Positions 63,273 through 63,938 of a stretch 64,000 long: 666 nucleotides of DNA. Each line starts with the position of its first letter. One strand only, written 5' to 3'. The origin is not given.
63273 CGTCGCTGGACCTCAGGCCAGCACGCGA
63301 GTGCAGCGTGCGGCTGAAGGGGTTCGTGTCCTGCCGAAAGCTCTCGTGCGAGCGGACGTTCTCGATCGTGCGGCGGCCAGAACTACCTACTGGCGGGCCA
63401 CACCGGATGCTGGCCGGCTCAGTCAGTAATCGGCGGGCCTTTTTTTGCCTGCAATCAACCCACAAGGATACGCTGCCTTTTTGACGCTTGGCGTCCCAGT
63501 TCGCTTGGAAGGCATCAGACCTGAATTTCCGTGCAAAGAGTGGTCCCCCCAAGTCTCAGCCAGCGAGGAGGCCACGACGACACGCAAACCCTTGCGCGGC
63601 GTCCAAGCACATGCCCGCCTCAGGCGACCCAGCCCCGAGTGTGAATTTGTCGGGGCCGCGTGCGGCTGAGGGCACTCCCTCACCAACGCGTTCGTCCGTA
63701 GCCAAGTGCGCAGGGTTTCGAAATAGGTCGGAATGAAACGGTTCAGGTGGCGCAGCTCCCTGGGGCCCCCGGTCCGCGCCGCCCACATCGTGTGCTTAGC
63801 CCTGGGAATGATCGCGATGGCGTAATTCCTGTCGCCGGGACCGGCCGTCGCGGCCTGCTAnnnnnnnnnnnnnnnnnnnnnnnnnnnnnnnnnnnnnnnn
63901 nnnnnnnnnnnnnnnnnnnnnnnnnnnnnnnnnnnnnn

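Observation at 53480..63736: Three same-orientation copies of a small XRE-like gene module bracket two unrelated accessory cassettes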

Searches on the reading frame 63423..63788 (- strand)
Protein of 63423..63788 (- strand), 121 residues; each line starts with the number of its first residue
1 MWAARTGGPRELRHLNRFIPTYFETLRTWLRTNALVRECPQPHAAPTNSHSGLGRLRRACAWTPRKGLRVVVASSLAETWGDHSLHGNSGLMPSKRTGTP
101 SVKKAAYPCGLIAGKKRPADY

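Call 76: search_protein_families(library=pfam, proteins=[window:63423-63788:-], max_evalue=0.001)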
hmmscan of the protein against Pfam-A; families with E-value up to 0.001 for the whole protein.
window:63423-63788:- (121 aa): 0 families
